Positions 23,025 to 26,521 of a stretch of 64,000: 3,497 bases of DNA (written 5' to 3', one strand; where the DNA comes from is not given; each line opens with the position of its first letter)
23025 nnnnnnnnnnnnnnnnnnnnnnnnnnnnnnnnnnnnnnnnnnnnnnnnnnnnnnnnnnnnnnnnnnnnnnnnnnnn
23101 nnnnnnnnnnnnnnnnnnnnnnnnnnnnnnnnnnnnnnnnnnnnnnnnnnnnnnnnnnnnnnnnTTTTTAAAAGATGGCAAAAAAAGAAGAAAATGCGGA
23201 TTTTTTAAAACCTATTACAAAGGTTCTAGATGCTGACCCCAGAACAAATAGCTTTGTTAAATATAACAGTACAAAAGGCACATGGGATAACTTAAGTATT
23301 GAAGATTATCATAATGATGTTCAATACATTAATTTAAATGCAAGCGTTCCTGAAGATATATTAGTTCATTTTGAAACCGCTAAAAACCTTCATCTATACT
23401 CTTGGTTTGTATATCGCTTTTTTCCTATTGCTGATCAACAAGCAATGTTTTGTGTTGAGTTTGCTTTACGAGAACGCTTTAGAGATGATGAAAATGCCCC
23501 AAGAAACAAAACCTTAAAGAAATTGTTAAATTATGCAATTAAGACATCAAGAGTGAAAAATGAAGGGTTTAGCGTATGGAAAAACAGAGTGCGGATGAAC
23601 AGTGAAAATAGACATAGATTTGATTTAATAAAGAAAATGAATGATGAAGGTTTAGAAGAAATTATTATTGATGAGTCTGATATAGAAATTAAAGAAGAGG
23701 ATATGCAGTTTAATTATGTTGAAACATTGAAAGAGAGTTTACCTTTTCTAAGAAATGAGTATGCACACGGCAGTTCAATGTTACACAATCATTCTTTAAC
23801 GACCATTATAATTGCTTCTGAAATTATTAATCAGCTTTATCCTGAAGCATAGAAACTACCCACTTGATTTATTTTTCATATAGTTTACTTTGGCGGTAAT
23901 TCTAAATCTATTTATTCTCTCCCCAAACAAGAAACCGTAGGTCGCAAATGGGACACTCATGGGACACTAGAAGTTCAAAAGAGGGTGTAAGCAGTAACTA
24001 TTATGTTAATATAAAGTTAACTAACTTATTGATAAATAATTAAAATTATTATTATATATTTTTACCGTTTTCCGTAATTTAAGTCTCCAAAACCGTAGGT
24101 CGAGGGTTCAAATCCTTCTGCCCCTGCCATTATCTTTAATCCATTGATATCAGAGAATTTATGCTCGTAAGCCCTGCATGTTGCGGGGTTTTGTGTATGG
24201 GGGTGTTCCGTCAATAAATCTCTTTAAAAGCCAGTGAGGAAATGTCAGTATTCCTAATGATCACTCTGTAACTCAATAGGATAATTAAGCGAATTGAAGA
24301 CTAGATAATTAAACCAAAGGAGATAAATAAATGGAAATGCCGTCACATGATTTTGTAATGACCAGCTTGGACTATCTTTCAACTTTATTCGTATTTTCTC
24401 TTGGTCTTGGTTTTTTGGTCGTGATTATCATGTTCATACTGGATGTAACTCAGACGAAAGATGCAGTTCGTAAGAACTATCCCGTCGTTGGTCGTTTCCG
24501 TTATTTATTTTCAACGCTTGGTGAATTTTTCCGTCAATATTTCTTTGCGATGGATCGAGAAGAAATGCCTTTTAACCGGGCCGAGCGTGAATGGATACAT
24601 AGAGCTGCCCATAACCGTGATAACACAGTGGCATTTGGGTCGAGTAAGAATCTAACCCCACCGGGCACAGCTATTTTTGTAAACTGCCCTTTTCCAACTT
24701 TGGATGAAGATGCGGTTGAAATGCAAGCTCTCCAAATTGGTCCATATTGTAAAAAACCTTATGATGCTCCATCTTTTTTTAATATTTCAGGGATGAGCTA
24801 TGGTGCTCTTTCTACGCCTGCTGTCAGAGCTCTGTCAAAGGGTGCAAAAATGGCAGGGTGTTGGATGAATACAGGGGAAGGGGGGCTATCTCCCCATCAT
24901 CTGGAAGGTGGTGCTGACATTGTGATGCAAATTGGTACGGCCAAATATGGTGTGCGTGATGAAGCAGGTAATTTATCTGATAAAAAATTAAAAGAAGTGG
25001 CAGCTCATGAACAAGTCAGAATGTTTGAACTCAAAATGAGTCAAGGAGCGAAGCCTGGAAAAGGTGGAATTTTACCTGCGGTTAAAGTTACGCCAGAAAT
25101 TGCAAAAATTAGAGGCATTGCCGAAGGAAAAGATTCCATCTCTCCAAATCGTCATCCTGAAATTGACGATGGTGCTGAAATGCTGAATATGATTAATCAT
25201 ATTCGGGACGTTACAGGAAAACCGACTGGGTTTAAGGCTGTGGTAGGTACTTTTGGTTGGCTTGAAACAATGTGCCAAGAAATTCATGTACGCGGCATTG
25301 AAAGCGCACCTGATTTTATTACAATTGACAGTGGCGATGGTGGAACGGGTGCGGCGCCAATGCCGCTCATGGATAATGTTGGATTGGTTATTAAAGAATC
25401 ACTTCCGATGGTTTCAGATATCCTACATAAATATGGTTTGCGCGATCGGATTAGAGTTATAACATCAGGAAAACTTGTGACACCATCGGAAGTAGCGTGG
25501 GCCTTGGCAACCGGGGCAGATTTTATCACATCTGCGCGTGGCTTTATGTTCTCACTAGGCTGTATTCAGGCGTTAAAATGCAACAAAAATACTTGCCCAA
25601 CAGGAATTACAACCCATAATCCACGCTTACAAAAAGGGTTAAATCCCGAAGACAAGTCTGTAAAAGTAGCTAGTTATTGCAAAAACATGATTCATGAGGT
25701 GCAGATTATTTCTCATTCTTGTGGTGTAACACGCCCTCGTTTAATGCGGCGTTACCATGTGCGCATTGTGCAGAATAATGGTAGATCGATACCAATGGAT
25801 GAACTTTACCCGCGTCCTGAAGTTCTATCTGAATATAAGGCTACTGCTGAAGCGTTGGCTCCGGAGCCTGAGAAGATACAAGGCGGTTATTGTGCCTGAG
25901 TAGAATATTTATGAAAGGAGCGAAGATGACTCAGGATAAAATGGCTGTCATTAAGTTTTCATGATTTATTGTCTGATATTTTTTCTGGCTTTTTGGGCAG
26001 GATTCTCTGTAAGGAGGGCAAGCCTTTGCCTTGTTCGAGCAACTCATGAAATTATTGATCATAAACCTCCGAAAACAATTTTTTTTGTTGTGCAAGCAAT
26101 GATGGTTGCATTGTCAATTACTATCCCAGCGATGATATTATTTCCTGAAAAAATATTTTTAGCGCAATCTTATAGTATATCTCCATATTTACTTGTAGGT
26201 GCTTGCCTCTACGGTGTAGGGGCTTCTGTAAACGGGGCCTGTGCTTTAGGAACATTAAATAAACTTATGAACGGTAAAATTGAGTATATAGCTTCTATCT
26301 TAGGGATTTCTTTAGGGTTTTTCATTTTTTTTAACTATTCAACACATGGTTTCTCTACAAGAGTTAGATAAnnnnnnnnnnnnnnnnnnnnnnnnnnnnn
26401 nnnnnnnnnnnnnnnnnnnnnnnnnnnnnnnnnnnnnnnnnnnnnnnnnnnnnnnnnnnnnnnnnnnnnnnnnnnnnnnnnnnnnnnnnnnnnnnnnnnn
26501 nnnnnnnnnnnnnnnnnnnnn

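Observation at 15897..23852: Four-gene AT-rich operon stacking an MmeI-like R-M enzyme, an RloC/PrrC-like ATPase, a GmrSD-like nuclease and a small R-x4-H protein: candidate composite anti-phage system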

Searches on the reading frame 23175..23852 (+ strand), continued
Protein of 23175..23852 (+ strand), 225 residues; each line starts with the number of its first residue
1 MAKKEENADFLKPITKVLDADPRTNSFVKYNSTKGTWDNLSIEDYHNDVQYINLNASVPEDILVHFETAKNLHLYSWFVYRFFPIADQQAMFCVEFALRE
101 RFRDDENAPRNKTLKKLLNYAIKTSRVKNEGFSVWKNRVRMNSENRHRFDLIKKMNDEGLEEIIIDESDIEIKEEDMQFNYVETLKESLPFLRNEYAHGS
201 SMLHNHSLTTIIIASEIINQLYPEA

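Call 59: search_protein_families(library=pfam, alignment_id=A1, max_evalue=5)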
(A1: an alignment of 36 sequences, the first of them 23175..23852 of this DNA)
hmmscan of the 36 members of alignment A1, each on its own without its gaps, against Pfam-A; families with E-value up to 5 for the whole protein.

A. member 1, window:23175-23852:+ (225 aa): 1 family
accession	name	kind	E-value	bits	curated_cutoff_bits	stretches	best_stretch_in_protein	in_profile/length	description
PF23361.1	BBS7_pf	-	0.1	13.1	28.2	1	173-220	44-89/103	BBS7 platform domain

B. families by the number of members that match (of 36 scanned): 19 families
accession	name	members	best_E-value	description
PF18739.6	HEPN_Apea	3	0.00075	Apea-like HEPN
PF05858.17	BIV_Env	3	0.0068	Bovine immunodeficiency virus surface protein (SU)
PF18735.6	HEPN_RiboL-PSP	3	0.012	RiboL-PSP-HEPN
PF18731.6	HEPN_Swt1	3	0.025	Swt1-like HEPN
PF00332.24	Glyco_hydro_17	2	0.13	Glycosyl hydrolases family 17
PF10987.13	DUF2806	1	0.0045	Protein of unknown function (DUF2806)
PF09554.16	RE_HaeII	1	0.018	HaeII restriction endonuclease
PF10982.13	DUF2789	1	0.031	Protein of unknown function (DUF2789)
PF19163.5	DUF5845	1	0.038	Family of unknown function (DUF5845)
PF07751.16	Abi_2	1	0.079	Abi-like protein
PF15915.11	BAT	1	0.088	GAF and HTH_10 associated domain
PF18733.6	HEPN_LA2681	1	0.089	LA2681-like HEPN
PF23361.1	BBS7_pf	1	0.1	BBS7 platform domain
PF12776.13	Myb_DNA-bind_3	1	0.12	Myb/SANT-like DNA-binding domain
PF16209.10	PhoLip_ATPase_N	1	0.12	Phospholipid-translocating ATPase N-terminal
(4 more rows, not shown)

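Call 75: search_dna_similar(query=window:23175-23852:+, collection=plasmids, mode=protein, max_rows=20)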
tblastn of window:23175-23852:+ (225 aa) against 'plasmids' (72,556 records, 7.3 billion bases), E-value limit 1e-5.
Records with a match: 1; places in all: 1; records where one place covers at least 80% of the query: 0.
Best place of each record, by identity: <60% 1.
By first word of the organism name: Paraburkholderia 1.
By predicted mobility (MOB-suite, as given by PLSDB): conjugative 1.
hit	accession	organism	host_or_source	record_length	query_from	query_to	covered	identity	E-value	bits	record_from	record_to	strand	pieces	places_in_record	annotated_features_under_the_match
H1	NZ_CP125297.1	Paraburkholderia sabiae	Mimosa caesalpiniifolia,cell ...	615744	8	156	66%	32.9%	3e-19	93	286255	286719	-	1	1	none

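Call 88: fold_search(model_id=the predicted structure, library=viral)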
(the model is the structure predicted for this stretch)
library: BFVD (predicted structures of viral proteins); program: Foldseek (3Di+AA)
matches with E <= 10: 41; with E <= 0.001: 0
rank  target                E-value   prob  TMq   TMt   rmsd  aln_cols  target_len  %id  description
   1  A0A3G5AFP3            2.0e+00  0.06  0.17  0.12  18.5       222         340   11  Uncharacterized protein [Solivirus sp.]
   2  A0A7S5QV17            2.5e+00  0.04  0.14  0.10  30.5       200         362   12  (no name in the UniProt tables at hand)
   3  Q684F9                2.9e+00  0.04  0.20  0.16  25.5       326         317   12  (no name in the UniProt tables at hand)
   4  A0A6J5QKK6            3.2e+00  0.08  0.14  0.23  16.9       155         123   10  Uncharacterized protein [uncultured Caudovirales phage]
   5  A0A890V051            3.8e+00  0.06  0.15  0.15  14.2       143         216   16  Nonstructural polyprotein (Fragment) [Picornavirales sp.]
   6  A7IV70                3.9e+00  0.09  0.19  0.19  19.8       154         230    7  Uncharacterized protein M690R [Paramecium bursaria Chlorella virus MT325]
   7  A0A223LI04            3.9e+00  0.04  0.21  0.21  20.5       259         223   11  Uncharacterized protein [Erwinia phage vB_EamM_RisingSun]
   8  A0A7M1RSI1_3          4.3e+00  0.01  0.13  0.04  19.8       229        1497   12  Uncharacterized protein [uncultured phage cr4_1]
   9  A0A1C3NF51            4.6e+00  0.06  0.23  0.22  15.2       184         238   12  (no name in the UniProt tables at hand)
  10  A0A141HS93            4.6e+00  0.02  0.14  0.05  21.7       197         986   12  (no name in the UniProt tables at hand)
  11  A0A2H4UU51            4.8e+00  0.04  0.16  0.22  19.8       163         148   11  Uncharacterized protein [Bodo saltans virus]
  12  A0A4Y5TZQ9            5.5e+00  0.05  0.19  0.25  18.8       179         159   13  (no name in the UniProt tables at hand)
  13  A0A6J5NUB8            5.5e+00  0.04  0.21  0.13  13.7       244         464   11  Uncharacterized protein [uncultured Caudovirales phage]
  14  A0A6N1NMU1            5.5e+00  0.02  0.14  0.11  21.0       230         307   12  Putative orfan [Tupanvirus soda lake]
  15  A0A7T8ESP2            5.8e+00  0.03  0.15  0.05  19.3       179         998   14  (no name in the UniProt tables at hand)
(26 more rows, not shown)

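Call 94: search_protein_representatives(alignment_id=A1)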
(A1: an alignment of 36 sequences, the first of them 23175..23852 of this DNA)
Query: 36 sequences, 231 profile positions. Proteins with E-value up to 0.001 (for the whole library): 1818; up to 1e-10: 1070; up to 1e-30: 344. The best 150 are listed.
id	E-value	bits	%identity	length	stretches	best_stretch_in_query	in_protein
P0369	8.4e-96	336.2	-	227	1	2-228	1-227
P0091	7.4e-92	323.3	-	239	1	2-229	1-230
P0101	9.9e-92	322.9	-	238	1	5-230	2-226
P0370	1.2e-89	316.1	-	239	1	3-229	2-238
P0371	2.0e-87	308.8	-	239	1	6-230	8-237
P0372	8.6e-86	303.4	-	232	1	6-228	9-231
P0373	1.4e-83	296.2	-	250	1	6-229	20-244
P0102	1.0e-81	290.1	-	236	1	3-230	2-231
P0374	2.7e-81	288.7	-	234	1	6-228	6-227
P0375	4.6e-81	288.0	-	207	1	26-229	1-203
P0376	3.6e-80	285.1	-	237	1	2-230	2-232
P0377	1.2e-78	280.0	-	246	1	5-228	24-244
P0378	7.6e-78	277.4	-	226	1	1-229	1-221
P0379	1.2e-76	273.5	-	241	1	5-230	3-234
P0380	4.3e-76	271.7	-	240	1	3-230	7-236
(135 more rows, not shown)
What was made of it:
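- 23175..23852 (+): g4: stand-alone, all-helical HEPN-like protein of an unannotated family (225 aa). The family has 1818 clusters at 50% identity (call 94).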

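Call 100: search_protein_families(library=padloc, proteins=[L007:6071-6907:+, L007:6907-7359:+, L007:7359-9974:+, L007:2838-6071:+], max_evalue=0.00001)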
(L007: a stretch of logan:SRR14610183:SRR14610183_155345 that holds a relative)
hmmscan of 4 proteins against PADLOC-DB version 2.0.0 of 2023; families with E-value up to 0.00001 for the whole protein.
L007:6071-6907:+ (278 aa): 10 families
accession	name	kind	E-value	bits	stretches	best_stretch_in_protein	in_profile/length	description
PDLC04937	PDC-S15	-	5e-34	116.1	1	14-257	19-234/254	-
PDLC04931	PDC-S15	-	1e-22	79.2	1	40-256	60-257/282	-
PDLC04938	PDC-S15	-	9.2e-21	72.5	1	40-257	60-256/276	-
PDLC04940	PDC-S15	-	1.1e-17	62.5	1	15-152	20-157/280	-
PDLC04934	PDC-S15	-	2.5e-15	54.5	1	14-154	41-154/416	-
PDLC04932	PDC-S15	-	2.3e-10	38.4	1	40-153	38-144/324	-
PDLC04936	PDC-S15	-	9.8e-10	36.3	0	124-161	99-138/300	-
PDLC04933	PDC-S15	-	9.5e-09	33.1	0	189-257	205-266/286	-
PDLC04926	PDC-S15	-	1.1e-08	32.5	1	26-167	19-136/300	-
PDLC04935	PDC-S15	-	1.9e-06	25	0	13-153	118-228/535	-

L007:6907-7359:+ (150 aa): 0 families

L007:7359-9974:+ (871 aa): 14 families
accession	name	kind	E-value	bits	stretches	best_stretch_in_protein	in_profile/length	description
PDLC04891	PDC-S06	-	1.1e-192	640.7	1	2-860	3-854/858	-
PDLC04893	PDC-S06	-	9.4e-166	551.6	1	4-858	6-855/862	-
PDLC04888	PDC-S06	-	2.1e-78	262.4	1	5-854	14-844/851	-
PDLC04892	PDC-S06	-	8.8e-72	240.6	1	13-798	16-779/843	-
PDLC03859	LmuB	-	7.9e-13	46.5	1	84-699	12-590/611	-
PDLC04135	mad3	-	9.3e-13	46.4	1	80-709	7-338/374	mads_3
PDLC04898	PDC-S06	-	9.9e-12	42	1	381-702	281-615/752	-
PDLC04894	PDC-S06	-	4.2e-11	40.1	1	382-701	264-577/740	-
PDLC02980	AriA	-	1.4e-10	39.6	0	99-134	1-48/304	-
PDLC04895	PDC-S06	-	1.4e-09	35.1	1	396-693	316-628/784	-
PDLC02360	PrrC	-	1.8e-09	35.1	1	658-711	174-226/372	PrrC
PDLC02335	AbiLi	-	9.3e-09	32.8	0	72-151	48-115/326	AbiLi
PDLC03865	LmuB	-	1.6e-07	28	0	220-699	608-979/1007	-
PDLC02747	PbeC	-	9e-07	26.1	0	96-127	25-56/632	PbeC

L007:2838-6071:+ (1077 aa): 55 families (the best 25 are shown)
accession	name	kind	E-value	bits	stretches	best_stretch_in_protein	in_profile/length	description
PDLC03609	REase_MTase_IIG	-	7.3e-148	492.2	1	102-1075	97-1063/1066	Type IIG restriction enzyme-methyltransferase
PDLC03612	REase_MTase_IIG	-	6e-85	284.4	2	554-978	784-1212/1247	Type IIG restriction enzyme-methyltransferase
PDLC03604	REase_MTase_IIG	-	1.4e-75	253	2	450-1008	387-999/1011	Type IIG restriction enzyme-methyltransferase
PDLC03629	REase_MTase_IIG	-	3e-68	228.7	2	337-680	339-688/1182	Type IIG restriction enzyme-methyltransferase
PDLC03601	REase_MTase_IIG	-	2.9e-54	182.3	2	567-964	668-1069/1110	Type IIG restriction enzyme-methyltransferase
PDLC03596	REase_MTase_IIG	-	8.1e-51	171.1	2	559-955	697-1092/1148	Type IIG restriction enzyme-methyltransferase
PDLC02643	DrmMI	-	2.7e-47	159.3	2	551-986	846-1246/1347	DrmMI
PDLC03335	MTase_II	-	5.9e-47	158.6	1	450-951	101-575/607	Type II methyltransferase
PDLC03627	REase_MTase_IIG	-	4.2e-36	122.1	2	246-529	234-484/1136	Type IIG restriction enzyme-methyltransferase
PDLC03313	MTase_II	-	1.3e-35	121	1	450-969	47-537/563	Type II methyltransferase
PDLC02529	PglX|PglXI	-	1.8e-28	96.8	2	450-660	226-449/1189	PglX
PDLC03598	REase_MTase_IIG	-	1.2e-27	94.2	2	441-631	350-542/912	Type IIG restriction enzyme-methyltransferase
PDLC03226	MTase_II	-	2e-26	90.8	1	370-692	8-246/579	Type II methyltransferase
PDLC02521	PglX|PglXI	-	1.1e-25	87.9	2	381-534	247-380/1174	PglX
PDLC02638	DrmMI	-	7.1e-24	82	2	501-548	669-716/935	DrmMI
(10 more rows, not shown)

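Call 104: find_related_loci(query=A1, collection=viral_contigs, flank=8000)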
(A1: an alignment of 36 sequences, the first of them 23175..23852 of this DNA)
Query A1 (225 aa) in viral_contigs; peptide patterns used: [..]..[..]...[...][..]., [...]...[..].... (x = any residue, [..] = any of these).
32 stretches matched a pattern; 4 encode a relative of the query (tblastn E <= 1e-3); 4 distinct loci.
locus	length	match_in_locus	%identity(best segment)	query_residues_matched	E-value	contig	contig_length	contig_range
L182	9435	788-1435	37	7-222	7e-46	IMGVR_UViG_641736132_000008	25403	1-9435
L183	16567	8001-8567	41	41-222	2e-45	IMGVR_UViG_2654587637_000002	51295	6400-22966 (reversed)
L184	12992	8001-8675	38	1-222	3e-45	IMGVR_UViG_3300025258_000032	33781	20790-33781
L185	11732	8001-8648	38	7-222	5e-45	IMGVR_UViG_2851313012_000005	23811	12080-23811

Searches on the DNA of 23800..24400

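Call 68: search_rna_families(source=window, start=23800, end=24400, threshold=evalue, max_evalue=1, show_alignments=2)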
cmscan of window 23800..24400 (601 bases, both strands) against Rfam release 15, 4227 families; matches with E-value up to 1: 1.
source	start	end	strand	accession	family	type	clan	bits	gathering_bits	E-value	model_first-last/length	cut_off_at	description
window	24029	24198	+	RF00444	PrrF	Gene; sRNA;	-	31.4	90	0.002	1-150/150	no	PrrF RNA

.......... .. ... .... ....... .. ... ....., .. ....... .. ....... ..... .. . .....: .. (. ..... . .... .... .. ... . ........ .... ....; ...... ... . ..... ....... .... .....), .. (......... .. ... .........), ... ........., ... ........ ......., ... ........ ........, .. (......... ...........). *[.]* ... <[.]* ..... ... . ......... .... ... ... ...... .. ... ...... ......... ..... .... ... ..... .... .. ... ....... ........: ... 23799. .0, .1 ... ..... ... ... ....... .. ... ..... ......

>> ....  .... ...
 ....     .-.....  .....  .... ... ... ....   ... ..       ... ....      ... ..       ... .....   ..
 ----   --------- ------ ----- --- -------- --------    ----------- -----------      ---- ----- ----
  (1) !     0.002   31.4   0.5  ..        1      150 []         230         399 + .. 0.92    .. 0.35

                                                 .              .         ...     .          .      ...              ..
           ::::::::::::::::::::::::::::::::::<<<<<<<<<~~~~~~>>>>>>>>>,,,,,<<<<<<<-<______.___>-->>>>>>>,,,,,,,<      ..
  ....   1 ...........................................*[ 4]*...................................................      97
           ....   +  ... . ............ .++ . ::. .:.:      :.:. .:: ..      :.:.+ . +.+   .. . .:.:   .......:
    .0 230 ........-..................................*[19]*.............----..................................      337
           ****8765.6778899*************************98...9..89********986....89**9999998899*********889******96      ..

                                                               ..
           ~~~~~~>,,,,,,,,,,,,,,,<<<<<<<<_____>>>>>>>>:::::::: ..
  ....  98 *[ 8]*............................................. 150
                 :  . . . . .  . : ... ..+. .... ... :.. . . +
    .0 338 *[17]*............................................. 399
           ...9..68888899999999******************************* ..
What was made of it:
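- Tried and rejected: Rfam on 23800-24400 gave only a sub-threshold PrrF-like match, 31 bits against a gathering score of 90, which I treat as spurious (call 68).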

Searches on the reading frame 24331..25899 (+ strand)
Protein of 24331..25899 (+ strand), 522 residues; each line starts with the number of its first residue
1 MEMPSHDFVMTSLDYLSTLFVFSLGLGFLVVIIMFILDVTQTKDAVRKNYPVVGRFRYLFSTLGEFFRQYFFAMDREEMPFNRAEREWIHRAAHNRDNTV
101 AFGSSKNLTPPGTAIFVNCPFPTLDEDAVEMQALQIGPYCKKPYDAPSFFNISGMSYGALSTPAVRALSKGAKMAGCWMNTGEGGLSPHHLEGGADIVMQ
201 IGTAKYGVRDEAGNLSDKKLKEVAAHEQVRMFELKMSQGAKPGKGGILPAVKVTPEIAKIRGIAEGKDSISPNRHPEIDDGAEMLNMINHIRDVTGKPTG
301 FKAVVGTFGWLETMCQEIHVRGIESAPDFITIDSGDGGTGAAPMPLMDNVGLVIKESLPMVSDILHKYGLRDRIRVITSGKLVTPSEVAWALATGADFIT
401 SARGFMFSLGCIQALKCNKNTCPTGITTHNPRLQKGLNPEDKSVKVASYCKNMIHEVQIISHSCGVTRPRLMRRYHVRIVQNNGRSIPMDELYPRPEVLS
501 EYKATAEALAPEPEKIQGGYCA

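Call 32: list_cluster_members(proteins=[window:24331-25899:+, window:12827-13876:+, window:14688-15737:+, window:19145-21421:+, window:21458-23164:+, window:27637-28653:+, window:34300-36639:-])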
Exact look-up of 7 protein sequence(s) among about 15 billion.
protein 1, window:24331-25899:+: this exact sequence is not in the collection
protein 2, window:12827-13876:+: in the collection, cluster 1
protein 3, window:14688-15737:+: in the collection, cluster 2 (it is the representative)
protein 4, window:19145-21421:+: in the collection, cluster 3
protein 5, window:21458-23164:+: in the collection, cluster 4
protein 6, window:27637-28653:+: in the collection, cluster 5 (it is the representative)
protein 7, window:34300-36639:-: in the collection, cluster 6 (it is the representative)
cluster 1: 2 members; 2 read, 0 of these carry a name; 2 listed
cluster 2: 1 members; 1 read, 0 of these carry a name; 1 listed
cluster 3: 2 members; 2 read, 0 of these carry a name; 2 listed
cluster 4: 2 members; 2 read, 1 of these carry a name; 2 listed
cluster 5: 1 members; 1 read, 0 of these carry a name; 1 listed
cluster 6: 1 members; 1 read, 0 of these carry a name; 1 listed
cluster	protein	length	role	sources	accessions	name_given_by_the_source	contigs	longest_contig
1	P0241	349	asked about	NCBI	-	-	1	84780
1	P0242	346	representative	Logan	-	-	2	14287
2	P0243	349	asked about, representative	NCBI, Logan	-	-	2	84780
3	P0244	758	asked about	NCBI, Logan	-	-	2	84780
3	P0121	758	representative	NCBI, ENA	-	-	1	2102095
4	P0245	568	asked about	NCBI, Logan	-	-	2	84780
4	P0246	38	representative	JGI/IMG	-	hypothetical protein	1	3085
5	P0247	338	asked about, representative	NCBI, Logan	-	-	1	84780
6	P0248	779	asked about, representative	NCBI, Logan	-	-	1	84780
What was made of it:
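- Tried and rejected: The cluster look-up returned no names (call 32).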

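Call 91: search_protein_families(library=pfam, proteins=[window:24331-25899:+], max_evalue=0.00001)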
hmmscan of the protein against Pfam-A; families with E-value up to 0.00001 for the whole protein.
window:24331-25899:+ (522 aa): 1 family
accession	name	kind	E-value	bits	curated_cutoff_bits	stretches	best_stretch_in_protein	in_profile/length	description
PF01645.23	Glu_synthase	-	2.4e-85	287.4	20.4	1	144-466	63-368/369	Conserved region in glutamate synthase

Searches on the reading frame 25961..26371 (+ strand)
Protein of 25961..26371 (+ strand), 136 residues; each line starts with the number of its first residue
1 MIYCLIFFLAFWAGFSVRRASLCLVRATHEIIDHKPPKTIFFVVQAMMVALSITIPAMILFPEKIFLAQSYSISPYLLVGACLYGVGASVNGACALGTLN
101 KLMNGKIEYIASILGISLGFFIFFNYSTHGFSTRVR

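Call 91: search_protein_families(library=pfam, proteins=[window:25961-26371:+], max_evalue=0.00001)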
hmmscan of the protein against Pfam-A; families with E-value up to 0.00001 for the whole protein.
window:25961-26371:+ (136 aa): 1 family
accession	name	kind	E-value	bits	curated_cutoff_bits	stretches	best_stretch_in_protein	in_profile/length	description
PF04143.19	Sulf_transp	-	1.2e-08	35.3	27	1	19-130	1-110/310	Sulphur transport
